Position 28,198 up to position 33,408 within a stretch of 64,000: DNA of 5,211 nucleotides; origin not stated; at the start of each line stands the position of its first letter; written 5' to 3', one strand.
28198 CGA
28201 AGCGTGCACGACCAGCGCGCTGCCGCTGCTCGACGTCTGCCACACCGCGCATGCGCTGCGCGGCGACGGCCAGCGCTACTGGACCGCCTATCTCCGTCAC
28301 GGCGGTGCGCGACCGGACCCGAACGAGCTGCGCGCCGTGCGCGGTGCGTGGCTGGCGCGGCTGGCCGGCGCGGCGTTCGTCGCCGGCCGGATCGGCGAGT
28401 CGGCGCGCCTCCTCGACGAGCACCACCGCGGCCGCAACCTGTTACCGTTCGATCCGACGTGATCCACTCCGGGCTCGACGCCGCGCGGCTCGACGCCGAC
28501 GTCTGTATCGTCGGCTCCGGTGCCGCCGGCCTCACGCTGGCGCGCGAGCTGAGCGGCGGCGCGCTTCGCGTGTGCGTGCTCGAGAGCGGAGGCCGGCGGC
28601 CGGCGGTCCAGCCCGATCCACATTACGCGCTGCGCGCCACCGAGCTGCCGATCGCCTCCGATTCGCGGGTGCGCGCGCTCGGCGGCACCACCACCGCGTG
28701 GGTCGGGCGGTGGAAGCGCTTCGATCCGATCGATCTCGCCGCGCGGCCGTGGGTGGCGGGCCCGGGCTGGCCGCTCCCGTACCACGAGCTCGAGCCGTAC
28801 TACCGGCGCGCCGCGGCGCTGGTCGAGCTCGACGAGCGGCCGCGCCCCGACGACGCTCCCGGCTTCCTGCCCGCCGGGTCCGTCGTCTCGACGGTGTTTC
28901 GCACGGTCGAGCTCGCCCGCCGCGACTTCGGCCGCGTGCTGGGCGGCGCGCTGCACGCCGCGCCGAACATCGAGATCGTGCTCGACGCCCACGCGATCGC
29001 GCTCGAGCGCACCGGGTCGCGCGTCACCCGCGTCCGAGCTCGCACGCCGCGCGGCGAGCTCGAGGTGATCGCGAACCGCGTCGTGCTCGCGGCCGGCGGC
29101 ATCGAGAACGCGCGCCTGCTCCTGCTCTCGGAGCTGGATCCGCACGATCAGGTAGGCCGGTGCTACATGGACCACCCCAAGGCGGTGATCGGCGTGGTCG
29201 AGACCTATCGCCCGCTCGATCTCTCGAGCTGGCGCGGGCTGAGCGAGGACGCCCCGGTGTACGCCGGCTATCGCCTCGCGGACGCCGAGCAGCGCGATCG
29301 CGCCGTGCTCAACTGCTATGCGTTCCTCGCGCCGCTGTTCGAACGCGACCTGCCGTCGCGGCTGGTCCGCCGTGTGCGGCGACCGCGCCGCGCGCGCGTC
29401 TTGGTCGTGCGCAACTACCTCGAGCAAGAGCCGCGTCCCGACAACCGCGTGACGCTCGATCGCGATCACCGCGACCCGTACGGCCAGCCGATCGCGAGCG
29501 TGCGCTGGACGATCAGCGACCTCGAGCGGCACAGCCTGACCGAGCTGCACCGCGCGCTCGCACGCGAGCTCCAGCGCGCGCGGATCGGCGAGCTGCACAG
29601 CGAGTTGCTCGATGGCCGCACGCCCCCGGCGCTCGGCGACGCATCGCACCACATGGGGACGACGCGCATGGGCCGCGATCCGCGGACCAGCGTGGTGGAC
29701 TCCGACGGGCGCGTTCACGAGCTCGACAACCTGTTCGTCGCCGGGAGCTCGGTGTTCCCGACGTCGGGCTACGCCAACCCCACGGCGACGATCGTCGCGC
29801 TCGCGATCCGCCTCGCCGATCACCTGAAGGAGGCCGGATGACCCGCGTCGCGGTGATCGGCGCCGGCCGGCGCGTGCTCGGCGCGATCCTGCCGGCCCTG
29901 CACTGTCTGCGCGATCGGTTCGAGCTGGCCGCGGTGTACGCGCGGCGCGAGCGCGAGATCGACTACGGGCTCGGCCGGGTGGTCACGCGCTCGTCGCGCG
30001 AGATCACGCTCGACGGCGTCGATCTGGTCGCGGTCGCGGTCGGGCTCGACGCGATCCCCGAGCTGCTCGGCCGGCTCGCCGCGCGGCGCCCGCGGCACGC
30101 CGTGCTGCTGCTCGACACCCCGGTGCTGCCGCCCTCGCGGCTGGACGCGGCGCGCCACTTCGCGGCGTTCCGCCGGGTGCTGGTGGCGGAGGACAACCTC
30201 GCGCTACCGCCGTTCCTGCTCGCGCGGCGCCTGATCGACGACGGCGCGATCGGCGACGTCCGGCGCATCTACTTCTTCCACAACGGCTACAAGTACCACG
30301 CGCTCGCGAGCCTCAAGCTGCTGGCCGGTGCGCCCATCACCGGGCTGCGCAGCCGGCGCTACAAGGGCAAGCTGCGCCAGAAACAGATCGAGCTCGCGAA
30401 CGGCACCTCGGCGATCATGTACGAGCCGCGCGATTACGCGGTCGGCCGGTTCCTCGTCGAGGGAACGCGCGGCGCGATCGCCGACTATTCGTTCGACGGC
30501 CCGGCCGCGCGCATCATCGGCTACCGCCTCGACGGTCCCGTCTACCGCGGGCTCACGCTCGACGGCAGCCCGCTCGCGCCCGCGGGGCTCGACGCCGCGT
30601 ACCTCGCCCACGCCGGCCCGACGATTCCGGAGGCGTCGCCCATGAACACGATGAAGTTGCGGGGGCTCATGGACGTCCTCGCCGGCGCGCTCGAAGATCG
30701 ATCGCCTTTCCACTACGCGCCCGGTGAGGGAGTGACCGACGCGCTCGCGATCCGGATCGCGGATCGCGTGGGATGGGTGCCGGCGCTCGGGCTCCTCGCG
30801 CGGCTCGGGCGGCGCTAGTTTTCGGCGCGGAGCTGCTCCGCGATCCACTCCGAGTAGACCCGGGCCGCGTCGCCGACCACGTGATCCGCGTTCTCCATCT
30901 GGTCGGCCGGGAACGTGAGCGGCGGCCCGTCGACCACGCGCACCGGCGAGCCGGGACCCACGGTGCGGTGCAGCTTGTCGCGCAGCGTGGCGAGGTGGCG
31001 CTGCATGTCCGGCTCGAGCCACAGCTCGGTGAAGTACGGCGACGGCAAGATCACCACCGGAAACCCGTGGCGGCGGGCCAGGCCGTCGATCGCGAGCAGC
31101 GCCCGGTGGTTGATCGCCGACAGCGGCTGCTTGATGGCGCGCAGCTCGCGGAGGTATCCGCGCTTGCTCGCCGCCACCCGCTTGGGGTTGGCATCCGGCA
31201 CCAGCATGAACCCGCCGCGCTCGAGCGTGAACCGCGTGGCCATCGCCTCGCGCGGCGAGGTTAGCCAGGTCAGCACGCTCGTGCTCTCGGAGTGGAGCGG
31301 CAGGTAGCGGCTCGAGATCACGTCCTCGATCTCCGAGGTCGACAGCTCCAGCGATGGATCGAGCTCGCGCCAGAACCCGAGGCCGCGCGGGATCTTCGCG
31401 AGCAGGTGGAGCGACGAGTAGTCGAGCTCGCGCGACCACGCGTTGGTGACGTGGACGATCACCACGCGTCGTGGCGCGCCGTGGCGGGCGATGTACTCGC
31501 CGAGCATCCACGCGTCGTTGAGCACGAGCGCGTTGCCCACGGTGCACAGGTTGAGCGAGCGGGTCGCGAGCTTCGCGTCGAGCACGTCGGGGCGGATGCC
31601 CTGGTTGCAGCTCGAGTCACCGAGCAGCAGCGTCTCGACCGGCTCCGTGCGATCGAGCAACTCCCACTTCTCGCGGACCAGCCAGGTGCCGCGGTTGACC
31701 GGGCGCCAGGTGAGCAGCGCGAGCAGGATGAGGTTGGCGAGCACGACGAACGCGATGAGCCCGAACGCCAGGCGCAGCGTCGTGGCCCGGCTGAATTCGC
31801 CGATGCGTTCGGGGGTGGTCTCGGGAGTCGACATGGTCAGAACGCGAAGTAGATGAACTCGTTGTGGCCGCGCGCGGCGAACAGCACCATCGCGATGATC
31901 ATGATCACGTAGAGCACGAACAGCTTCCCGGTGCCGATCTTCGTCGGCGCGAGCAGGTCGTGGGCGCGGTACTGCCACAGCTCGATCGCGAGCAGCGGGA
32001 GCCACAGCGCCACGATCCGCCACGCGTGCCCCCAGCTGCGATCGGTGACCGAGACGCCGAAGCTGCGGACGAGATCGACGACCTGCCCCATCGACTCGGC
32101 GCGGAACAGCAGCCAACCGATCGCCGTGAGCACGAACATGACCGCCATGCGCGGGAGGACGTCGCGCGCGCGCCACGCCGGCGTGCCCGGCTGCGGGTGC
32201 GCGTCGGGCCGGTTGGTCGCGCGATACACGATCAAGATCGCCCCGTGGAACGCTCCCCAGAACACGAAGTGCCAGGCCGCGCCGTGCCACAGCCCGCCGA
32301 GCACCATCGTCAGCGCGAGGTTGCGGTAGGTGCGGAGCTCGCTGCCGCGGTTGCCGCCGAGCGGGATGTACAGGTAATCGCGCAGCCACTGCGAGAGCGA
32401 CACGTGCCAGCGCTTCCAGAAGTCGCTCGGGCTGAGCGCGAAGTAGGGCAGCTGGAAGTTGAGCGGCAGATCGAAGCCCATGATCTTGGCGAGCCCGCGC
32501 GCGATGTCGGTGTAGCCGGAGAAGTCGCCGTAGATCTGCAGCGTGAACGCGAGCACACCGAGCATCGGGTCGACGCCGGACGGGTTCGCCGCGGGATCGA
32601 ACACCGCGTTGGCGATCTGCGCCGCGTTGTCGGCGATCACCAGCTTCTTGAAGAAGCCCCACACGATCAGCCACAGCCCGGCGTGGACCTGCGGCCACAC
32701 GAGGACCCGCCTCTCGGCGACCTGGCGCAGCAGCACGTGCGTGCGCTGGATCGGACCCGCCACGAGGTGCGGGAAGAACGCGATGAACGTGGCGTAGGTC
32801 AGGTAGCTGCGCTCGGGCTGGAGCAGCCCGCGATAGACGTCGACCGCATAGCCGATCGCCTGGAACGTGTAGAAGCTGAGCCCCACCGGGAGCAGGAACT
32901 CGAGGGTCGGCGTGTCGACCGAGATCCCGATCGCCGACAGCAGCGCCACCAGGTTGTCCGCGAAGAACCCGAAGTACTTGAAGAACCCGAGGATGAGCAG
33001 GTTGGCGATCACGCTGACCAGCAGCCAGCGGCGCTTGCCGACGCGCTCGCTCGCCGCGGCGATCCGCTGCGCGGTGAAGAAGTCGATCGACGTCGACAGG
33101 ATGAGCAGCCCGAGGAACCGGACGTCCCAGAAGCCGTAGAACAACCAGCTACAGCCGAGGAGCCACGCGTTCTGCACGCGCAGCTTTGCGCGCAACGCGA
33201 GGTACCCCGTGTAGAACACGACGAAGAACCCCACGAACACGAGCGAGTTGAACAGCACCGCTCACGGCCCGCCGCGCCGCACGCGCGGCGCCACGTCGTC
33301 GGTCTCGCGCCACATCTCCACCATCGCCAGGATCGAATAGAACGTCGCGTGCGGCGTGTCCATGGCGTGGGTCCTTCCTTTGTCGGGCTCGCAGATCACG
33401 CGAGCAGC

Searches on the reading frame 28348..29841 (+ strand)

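Call 26: search_protein_families(library=pfam, proteins=[window:28348-29841:+], max_evalue=0.001)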
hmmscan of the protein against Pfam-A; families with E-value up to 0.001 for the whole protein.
window:28348-29841:+ (497 aa): 7 families
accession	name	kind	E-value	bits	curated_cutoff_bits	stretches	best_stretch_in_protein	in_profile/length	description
PF05199.19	GMC_oxred_C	-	8.5e-29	101.3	24.6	1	362-486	1-139/139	GMC oxidoreductase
PF00890.30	FAD_binding_2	-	9.6e-08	32.1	20.4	0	51-82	1-32/414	FAD binding domain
PF07992.20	Pyr_redox_2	-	2.1e-07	31.1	26.1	1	51-256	2-112/291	Pyridine nucleotide-disulphide oxidoreductase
PF01266.30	DAO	-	4.4e-07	30.2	27.9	1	51-81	1-31/353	FAD dependent oxidoreductase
PF00732.25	GMC_oxred_N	-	2.4e-05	24.7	23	1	197-277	133-217/218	GMC oxidoreductase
PF01946.23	Thi4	-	0.00071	19.3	26.2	0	49-80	17-49/235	Thi4 family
PF05834.18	Lycopene_cycl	-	0.00078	19.1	23.4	1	51-82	1-34/380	Lycopene cyclase protein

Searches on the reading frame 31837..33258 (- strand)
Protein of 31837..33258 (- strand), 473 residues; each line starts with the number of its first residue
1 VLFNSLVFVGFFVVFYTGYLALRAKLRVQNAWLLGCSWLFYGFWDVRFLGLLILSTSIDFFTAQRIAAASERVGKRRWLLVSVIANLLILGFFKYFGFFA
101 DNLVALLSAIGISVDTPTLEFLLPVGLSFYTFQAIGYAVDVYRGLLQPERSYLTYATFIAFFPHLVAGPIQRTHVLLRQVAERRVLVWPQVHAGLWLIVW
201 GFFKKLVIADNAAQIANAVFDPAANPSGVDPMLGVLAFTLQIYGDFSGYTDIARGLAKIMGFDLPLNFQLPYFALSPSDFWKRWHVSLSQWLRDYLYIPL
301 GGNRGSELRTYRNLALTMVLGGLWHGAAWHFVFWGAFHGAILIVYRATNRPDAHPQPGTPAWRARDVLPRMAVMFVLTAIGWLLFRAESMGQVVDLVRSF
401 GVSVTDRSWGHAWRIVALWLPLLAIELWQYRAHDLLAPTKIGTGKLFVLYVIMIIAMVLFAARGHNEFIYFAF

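Call 26: search_protein_families(library=pfam, proteins=[window:31837-33258:-], max_evalue=0.001)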
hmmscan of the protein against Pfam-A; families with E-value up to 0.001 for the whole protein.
window:31837-33258:- (473 aa): 1 family
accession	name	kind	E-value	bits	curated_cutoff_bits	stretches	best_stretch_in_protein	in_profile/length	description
PF03062.24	MBOAT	-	6.2e-24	85.3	27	1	151-355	80-304/337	MBOAT, membrane-bound O-acyltransferase family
